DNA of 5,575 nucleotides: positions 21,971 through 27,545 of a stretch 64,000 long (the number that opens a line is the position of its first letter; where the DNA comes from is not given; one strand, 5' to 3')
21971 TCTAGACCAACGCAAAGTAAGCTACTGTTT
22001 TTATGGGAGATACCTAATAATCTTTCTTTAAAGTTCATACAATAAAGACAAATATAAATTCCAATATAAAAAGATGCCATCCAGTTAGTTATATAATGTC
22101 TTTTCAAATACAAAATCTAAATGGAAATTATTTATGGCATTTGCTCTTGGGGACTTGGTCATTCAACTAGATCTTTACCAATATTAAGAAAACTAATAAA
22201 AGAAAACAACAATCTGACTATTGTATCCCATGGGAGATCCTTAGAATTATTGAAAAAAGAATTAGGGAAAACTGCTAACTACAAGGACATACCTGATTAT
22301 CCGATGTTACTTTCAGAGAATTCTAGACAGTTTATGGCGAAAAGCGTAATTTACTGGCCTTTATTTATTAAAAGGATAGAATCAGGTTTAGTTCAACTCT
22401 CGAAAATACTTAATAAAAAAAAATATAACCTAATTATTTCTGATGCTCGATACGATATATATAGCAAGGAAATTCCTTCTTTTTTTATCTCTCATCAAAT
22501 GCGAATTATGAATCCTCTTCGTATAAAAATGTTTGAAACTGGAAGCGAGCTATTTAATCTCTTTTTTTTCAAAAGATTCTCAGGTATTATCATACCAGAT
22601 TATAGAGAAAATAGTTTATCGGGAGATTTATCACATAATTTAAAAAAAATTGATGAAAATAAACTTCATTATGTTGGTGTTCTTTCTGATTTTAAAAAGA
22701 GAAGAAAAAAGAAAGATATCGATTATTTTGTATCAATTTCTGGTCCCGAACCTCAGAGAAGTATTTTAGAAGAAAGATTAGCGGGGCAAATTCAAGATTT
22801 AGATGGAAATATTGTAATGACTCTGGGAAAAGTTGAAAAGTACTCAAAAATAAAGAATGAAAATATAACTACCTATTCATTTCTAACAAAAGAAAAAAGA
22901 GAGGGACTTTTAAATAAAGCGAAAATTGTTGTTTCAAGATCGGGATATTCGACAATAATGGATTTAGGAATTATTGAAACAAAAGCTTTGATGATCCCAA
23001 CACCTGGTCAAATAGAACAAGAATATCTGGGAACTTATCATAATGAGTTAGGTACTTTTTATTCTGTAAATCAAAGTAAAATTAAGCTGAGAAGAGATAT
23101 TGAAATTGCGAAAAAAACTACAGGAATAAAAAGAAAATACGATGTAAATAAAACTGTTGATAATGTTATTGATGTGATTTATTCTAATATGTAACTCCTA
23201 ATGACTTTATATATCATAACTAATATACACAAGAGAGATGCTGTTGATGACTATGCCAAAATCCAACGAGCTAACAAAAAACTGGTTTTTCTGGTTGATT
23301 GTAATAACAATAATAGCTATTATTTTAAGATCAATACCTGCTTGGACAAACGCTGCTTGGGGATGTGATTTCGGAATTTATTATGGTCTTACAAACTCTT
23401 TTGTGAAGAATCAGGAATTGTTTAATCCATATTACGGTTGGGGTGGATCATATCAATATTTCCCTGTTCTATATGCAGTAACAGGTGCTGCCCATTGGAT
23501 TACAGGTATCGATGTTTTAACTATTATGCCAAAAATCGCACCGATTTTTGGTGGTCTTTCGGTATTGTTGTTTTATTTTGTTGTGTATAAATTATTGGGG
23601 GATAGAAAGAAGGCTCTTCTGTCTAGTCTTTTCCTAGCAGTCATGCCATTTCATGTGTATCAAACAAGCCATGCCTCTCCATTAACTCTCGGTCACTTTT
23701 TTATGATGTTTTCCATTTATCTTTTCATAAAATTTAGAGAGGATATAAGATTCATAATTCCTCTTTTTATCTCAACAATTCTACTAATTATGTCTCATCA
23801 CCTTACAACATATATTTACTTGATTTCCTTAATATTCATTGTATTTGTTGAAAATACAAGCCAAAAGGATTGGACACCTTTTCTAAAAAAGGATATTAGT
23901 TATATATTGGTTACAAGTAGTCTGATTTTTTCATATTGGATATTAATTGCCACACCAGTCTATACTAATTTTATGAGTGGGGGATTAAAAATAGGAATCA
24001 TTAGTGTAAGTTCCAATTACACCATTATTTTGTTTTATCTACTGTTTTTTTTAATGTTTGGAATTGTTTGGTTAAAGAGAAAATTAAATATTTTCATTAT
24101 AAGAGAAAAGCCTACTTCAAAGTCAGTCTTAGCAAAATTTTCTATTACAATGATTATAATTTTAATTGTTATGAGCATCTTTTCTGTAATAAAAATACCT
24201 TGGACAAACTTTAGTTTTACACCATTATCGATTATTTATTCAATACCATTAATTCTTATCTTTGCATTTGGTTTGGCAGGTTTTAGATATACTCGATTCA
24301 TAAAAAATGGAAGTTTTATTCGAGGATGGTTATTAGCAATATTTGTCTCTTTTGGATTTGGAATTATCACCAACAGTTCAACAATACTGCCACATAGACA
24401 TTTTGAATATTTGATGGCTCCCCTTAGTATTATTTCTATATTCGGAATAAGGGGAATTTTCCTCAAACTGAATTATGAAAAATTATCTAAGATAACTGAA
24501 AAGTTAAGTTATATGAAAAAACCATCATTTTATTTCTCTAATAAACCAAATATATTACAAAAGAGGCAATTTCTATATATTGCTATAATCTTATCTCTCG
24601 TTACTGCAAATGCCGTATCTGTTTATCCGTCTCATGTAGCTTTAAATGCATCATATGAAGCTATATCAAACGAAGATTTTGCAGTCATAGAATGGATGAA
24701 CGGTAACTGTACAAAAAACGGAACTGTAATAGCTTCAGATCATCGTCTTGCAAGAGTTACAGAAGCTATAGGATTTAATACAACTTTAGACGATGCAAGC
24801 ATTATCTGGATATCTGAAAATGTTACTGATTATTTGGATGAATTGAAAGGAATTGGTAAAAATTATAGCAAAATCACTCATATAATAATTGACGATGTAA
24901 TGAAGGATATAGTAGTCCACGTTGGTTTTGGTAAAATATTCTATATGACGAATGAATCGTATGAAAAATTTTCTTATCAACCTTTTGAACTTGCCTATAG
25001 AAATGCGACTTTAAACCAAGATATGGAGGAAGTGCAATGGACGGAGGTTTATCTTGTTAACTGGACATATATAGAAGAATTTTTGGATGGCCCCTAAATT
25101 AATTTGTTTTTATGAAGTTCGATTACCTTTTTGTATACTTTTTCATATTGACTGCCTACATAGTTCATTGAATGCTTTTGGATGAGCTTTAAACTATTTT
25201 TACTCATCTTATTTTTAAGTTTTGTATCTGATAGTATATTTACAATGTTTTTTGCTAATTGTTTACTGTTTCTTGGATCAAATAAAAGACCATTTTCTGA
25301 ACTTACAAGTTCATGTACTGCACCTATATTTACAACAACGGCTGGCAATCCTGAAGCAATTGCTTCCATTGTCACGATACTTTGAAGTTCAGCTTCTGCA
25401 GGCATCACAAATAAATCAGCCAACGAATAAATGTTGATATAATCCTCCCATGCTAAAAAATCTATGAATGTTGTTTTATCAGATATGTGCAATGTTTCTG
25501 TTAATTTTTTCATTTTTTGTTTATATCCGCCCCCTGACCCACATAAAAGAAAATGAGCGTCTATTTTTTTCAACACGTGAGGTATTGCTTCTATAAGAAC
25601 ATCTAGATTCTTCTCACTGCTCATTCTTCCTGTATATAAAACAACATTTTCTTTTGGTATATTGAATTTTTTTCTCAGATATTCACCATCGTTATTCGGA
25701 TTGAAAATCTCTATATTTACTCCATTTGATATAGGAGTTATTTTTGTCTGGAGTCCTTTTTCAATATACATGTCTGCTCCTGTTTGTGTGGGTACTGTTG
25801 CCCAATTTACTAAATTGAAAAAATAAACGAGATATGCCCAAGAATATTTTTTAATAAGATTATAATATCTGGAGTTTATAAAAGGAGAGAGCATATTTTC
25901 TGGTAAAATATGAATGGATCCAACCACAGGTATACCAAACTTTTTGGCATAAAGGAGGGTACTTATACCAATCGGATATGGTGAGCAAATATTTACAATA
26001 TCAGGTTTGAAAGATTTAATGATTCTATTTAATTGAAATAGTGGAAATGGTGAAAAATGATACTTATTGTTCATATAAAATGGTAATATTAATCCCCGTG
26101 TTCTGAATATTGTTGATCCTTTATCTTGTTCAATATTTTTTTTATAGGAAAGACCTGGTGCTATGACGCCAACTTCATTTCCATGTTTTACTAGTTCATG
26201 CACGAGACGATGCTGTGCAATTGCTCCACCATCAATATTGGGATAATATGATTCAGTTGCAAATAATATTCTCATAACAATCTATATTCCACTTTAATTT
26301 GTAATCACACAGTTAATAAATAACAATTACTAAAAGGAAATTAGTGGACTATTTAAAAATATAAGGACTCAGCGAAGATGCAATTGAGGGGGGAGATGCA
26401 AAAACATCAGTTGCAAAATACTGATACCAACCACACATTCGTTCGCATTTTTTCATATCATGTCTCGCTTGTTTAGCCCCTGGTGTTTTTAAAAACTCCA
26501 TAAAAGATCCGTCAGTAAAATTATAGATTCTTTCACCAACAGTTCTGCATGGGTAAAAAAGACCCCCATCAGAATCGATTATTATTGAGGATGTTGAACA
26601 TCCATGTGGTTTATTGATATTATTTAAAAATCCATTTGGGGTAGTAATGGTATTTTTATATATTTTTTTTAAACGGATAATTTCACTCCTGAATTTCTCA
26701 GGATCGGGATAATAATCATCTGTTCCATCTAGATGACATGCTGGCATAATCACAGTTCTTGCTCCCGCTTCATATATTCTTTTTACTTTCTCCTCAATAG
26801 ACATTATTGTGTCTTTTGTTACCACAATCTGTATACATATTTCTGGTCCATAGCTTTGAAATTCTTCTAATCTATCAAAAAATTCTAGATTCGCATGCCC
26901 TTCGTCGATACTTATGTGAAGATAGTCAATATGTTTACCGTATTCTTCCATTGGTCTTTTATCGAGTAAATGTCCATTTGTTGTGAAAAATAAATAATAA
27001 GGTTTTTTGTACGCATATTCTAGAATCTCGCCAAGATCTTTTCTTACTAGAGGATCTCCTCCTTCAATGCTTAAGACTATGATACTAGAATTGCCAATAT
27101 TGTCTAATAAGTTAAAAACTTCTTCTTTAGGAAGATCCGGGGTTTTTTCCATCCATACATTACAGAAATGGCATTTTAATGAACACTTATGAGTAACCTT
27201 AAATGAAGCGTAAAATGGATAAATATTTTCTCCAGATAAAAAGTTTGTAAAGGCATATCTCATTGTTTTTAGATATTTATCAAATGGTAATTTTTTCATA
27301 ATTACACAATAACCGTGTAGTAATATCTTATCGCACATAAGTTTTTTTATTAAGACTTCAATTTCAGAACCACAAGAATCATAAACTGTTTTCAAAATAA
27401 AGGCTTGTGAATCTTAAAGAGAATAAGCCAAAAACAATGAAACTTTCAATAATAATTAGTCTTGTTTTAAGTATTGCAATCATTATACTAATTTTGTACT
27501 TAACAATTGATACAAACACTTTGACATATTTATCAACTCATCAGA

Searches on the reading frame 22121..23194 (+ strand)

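Call 62: search_protein_families(library=pfam, proteins=[window:22121-23194:+], max_evalue=0.0001)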
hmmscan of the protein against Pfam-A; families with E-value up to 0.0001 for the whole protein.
window:22121-23194:+ (357 aa): 2 families
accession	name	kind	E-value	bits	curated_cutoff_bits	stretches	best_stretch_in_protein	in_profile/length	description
PF13528.12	Glyco_trans_1_3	-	1.1e-09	38.3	25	1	1-52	1-51/322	Glycosyl transferase family 1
PF04101.22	Glyco_tran_28_C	-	1.4e-06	28.8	22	1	242-301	50-108/166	Glycosyltransferase family 28 C-terminal domain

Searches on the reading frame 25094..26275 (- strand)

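Call 75: search_protein_families(library=pfam, proteins=[window:25094-26275:-], max_evalue=0.0001)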
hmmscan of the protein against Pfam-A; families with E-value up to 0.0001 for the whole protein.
window:25094-26275:- (393 aa): 6 families
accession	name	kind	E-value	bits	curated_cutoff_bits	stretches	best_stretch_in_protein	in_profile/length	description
PF00534.26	Glycos_transf_1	-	3.4e-37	128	26.4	1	200-361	5-169/172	Glycosyl transferases group 1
PF13692.12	Glyco_trans_1_4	-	9e-31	107.5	27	1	210-350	2-142/142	Glycosyl transferases group 1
PF13439.12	Glyco_transf_4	-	6.7e-24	85.2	28.5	1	16-189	3-169/170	Glycosyltransferase Family 4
PF13477.12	Glyco_trans_4_2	-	4.4e-08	33.8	23.4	1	22-124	14-109/139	Glycosyl transferase 4-like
PF20706.3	GT4-conflict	-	5.5e-06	26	26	1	187-323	173-319/385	Family 4 Glycosyltransferase in conflict systems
PF13579.12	Glyco_trans_4_4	-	2.7e-05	25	29.7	1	16-185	2-158/158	Glycosyl transferase 4-like domain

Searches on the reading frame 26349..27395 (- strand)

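Call 52: search_protein_families(library=pfam, proteins=[window:26349-27395:-], max_evalue=0.001)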
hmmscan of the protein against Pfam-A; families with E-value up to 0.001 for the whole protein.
window:26349-27395:- (348 aa): 1 family
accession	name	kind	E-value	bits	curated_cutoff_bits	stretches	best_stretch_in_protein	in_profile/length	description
PF04055.27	Radical_SAM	-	7.8e-18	65.6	29.5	1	66-168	2-114/166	Radical SAM superfamily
